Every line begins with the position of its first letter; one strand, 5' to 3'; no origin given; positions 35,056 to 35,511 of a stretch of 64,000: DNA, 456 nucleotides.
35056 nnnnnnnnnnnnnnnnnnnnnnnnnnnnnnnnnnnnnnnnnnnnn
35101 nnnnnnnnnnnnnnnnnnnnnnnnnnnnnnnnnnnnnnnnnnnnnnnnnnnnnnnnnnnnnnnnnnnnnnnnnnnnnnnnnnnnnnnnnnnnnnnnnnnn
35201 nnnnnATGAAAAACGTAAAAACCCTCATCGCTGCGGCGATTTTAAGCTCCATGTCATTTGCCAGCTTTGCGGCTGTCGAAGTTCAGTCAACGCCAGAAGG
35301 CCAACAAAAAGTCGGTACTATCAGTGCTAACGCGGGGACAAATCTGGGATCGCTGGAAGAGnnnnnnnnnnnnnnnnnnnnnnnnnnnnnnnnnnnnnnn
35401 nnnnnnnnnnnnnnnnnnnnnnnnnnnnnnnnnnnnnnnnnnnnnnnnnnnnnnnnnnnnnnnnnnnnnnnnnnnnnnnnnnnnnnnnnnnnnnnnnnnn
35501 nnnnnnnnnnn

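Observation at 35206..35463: bhsA (ycfR) inactivated by an in-frame amber codon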

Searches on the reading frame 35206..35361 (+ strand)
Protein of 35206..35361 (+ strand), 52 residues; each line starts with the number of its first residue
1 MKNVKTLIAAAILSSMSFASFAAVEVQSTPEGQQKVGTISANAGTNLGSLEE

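Call 12: find_encoding_contigs(protein=window:35206-35361:+, flank=5000, max_places=10)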
Protein seq(52 aa) (52 aa): 24 contigs read that carry it; 9 places shown.
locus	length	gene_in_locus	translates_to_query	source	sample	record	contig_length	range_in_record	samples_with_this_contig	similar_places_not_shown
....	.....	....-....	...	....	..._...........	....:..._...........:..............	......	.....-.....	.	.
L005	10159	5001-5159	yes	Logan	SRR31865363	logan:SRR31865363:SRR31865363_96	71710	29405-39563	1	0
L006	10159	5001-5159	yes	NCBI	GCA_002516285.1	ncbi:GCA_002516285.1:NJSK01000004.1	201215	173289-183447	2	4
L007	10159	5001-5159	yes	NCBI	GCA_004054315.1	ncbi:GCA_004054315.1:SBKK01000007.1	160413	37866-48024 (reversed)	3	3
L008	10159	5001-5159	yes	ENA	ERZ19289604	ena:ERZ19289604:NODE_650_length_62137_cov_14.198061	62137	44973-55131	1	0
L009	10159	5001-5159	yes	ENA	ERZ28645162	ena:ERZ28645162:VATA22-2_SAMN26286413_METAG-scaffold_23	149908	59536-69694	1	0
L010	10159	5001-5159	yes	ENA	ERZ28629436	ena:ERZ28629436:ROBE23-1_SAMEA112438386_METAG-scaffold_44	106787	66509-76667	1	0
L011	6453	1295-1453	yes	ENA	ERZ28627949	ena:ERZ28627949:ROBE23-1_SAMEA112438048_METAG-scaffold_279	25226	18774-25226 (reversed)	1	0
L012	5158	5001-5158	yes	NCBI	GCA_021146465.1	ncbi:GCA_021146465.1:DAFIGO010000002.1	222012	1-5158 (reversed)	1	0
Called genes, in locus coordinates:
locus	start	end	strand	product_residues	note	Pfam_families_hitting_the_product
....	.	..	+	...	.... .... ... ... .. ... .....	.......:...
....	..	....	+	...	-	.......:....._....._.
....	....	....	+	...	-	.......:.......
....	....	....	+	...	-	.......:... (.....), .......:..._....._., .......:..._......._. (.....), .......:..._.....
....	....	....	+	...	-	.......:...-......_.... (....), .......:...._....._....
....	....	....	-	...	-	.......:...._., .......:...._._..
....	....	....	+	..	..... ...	-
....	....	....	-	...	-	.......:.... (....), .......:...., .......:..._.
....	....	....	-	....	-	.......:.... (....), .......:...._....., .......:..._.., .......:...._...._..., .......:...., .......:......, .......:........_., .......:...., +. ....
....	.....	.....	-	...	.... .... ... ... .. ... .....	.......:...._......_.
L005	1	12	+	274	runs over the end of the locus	PF01636:APH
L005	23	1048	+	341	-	PF00933:Glyco_hydro_3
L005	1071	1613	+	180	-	PF05728:UPF0227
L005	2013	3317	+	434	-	PF01266:DAO (faint), PF07992:Pyr_redox_2, PF13454:NAD_binding_9 (faint), PF00070:Pyr_redox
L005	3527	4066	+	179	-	PF13441:Gly-zipper_YMGG (weak), PF05433:Rick_17kDa_Anti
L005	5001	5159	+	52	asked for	-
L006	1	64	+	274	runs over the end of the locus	PF01636:APH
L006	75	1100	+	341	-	PF00933:Glyco_hydro_3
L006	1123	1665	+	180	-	PF05728:UPF0227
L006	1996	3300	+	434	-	PF01266:DAO (faint), PF07992:Pyr_redox_2, PF13454:NAD_binding_9 (faint), PF00070:Pyr_redox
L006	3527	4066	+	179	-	PF13441:Gly-zipper_YMGG (weak), PF05433:Rick_17kDa_Anti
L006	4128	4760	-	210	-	PF00440:TetR_N, PF16925:TetR_C_13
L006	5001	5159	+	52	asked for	-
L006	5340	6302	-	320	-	PF01476:LysM (weak), PF03734:YkuD, PF17969:Ldt_C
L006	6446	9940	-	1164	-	PF14814:UB2H (weak), PF17757:UvrB_inter, PF21132:MFD_D3, PF02559:CarD_TRCF_RID, PF00270:DEAD, PF04851:ResIII, PF00271:Helicase_C, PF03461:TRCF, +1 more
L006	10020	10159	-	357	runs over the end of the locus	PF01757:Acyl_transf_3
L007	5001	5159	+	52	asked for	-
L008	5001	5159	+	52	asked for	-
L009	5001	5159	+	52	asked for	-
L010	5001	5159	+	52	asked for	-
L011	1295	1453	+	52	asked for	-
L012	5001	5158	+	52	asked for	?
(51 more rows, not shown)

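Call 22: list_cluster_members(proteins=[window:35206-35361:+])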
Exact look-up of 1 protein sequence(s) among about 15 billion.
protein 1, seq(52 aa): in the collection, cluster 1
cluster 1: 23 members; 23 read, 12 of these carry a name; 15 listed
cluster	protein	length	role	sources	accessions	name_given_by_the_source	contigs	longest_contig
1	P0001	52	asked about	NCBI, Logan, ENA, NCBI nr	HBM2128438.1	TPA: multiple stress resistance protein BhsA, partial [Escherichia coli] | multiple stress resistance protein BhsA [Escherichia coli]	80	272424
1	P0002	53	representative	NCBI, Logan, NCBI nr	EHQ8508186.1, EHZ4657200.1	hypothetical protein K5X62_003252 [Escherichia coli] | hypothetical protein [Escherichia coli]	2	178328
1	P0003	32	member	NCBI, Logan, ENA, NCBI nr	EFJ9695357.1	multiple stress resistance protein BhsA, partial [Escherichia coli] | multiple stress resistance protein BhsA [Escherichia coli]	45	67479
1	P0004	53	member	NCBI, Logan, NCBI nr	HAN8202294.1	TPA: multiple stress resistance protein BhsA, partial [Escherichia coli] | multiple stress resistance protein BhsA [Escherichia coli]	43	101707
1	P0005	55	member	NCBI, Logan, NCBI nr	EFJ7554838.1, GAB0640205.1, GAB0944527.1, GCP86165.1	hypothetical protein MZ16F91_22200 [Escherichia coli] | multiple stress resistance protein BhsA [Escherichia coli]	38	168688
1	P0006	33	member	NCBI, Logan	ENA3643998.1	multiple stress resistance protein BhsA, partial [Escherichia coli]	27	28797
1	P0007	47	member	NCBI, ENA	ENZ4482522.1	multiple stress resistance protein BhsA, partial [Escherichia coli]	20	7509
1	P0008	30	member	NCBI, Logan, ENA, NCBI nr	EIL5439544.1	multiple stress resistance protein BhsA, partial [Escherichia coli] | multiple stress resistance protein BhsA [Escherichia coli]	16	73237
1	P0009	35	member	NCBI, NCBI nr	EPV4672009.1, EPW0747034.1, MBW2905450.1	multiple stress resistance protein BhsA, partial [Escherichia coli] | multiple stress resistance protein BhsA [Escherichia coli]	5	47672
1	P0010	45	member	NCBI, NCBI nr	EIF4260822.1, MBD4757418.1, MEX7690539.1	multiple stress resistance protein BhsA, partial [Escherichia coli] | multiple stress resistance protein BhsA [Escherichia coli]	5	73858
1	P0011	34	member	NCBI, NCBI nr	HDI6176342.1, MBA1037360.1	TPA: multiple stress resistance protein BhsA, partial [Escherichia coli] | multiple stress resistance protein BhsA [Escherichia coli]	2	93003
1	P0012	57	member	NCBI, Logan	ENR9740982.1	hypothetical protein ACEYZK_001141 [Escherichia coli]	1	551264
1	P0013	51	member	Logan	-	-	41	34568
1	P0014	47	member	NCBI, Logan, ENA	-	-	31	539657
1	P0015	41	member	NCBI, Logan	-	-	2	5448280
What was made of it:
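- The 52-aa product is called on 80 contigs from NCBI, ENA and Logan (calls 12, 22).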

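Call 33: find_encoding_contigs(protein=P0005, flank=600, max_places=6)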
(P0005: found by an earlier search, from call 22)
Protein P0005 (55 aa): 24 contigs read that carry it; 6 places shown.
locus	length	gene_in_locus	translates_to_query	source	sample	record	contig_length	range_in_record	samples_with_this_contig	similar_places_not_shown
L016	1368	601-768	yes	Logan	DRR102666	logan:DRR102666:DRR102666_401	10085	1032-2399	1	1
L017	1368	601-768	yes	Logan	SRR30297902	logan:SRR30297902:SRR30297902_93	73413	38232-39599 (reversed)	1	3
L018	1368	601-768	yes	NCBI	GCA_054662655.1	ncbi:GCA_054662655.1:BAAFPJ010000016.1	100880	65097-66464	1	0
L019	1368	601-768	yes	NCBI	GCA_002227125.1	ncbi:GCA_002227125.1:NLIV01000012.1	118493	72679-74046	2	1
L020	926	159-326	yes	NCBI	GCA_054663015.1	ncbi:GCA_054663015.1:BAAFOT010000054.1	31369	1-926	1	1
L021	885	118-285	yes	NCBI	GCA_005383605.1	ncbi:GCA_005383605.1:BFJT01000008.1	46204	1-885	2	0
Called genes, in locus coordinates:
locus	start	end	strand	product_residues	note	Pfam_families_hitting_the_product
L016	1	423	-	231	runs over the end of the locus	PF00440:TetR_N, PF16925:TetR_C_13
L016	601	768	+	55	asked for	-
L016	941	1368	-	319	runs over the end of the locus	PF01476:LysM (weak), PF03734:YkuD, PF17969:Ldt_C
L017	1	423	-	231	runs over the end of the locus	PF00440:TetR_N, PF16925:TetR_C_13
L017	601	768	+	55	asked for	-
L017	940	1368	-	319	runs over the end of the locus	PF01476:LysM (weak), PF03734:YkuD, PF17969:Ldt_C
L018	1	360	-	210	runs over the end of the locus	PF00440:TetR_N, PF16925:TetR_C_13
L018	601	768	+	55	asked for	-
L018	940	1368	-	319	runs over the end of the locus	PF01476:LysM (weak), PF03734:YkuD, PF17969:Ldt_C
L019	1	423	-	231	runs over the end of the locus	PF00440:TetR_N, PF16925:TetR_C_13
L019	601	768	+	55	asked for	-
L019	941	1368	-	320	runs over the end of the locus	PF01476:LysM (weak), PF03734:YkuD, PF17969:Ldt_C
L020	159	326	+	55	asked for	-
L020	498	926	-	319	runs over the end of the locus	PF01476:LysM (weak), PF03734:YkuD, PF17969:Ldt_C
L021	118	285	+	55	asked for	-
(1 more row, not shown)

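Call 34: find_encoding_contigs(protein=P0003, flank=600, max_places=6)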
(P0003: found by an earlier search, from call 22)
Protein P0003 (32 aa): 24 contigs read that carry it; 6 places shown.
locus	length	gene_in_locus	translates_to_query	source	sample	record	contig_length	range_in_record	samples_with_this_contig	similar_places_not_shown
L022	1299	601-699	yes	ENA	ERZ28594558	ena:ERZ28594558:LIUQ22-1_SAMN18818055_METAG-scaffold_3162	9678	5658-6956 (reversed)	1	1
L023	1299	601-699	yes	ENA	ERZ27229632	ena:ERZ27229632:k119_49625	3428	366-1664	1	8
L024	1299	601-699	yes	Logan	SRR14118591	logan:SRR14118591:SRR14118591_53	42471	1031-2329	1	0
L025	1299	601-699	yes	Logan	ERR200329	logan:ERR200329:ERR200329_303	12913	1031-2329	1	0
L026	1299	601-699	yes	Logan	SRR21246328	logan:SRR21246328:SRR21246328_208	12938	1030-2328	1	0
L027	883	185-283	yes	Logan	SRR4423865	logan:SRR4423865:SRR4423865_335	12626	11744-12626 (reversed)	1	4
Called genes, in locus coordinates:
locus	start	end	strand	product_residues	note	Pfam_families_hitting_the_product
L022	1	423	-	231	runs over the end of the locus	PF00440:TetR_N, PF16925:TetR_C_13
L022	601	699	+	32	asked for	-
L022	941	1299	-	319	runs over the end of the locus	PF01476:LysM (weak), PF03734:YkuD, PF17969:Ldt_C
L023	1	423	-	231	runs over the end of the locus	PF00440:TetR_N, PF16925:TetR_C_13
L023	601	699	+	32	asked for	-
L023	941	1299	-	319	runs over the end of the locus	PF01476:LysM (weak), PF03734:YkuD, PF17969:Ldt_C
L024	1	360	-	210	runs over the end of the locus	PF00440:TetR_N, PF16925:TetR_C_13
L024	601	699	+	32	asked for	-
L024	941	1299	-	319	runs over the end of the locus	PF01476:LysM (weak), PF03734:YkuD, PF17969:Ldt_C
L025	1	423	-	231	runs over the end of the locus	PF00440:TetR_N, PF16925:TetR_C_13 (weak)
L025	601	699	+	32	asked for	-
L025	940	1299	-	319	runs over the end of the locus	PF01476:LysM (weak), PF03734:YkuD, PF17969:Ldt_C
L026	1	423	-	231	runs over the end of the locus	PF00440:TetR_N, PF16925:TetR_C_13 (weak)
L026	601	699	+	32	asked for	-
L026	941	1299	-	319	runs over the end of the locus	PF01476:LysM (weak), PF03734:YkuD, PF17969:Ldt_C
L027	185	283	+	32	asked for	-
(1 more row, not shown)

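Call 35: find_encoding_contigs(protein=P0006, flank=600, max_places=6)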
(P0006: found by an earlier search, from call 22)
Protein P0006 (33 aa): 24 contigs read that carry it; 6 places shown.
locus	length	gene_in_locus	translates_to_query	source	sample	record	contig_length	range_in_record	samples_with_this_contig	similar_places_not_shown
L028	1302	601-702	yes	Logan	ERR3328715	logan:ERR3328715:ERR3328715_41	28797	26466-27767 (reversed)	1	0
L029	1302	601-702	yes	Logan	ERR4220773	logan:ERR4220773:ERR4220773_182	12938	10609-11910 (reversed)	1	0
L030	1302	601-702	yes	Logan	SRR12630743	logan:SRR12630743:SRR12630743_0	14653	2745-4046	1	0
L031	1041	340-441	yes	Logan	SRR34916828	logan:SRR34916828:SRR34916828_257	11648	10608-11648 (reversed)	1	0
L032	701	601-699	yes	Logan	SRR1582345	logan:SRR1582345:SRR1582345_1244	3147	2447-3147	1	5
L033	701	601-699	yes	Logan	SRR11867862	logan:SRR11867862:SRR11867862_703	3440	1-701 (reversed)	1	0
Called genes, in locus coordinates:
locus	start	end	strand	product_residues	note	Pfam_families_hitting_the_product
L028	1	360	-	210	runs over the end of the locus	PF00440:TetR_N, PF16925:TetR_C_13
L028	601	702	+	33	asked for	-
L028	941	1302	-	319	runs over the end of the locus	PF01476:LysM (weak), PF03734:YkuD, PF17969:Ldt_C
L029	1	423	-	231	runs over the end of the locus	PF00440:TetR_N, PF16925:TetR_C_13 (weak)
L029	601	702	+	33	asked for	-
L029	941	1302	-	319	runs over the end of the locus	PF01476:LysM (weak), PF03734:YkuD, PF17969:Ldt_C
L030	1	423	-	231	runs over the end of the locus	PF00440:TetR_N, PF16925:TetR_C_13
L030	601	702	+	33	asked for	-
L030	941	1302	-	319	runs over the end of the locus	PF01476:LysM (weak), PF03734:YkuD, PF17969:Ldt_C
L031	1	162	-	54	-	?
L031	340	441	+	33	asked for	-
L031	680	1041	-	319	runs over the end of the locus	PF01476:LysM (weak), PF03734:YkuD, PF17969:Ldt_C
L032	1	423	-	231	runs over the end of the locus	PF00440:TetR_N, PF16925:TetR_C_13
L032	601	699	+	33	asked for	?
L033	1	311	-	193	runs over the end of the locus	PF00440:TetR_N, PF16925:TetR_C_13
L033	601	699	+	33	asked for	?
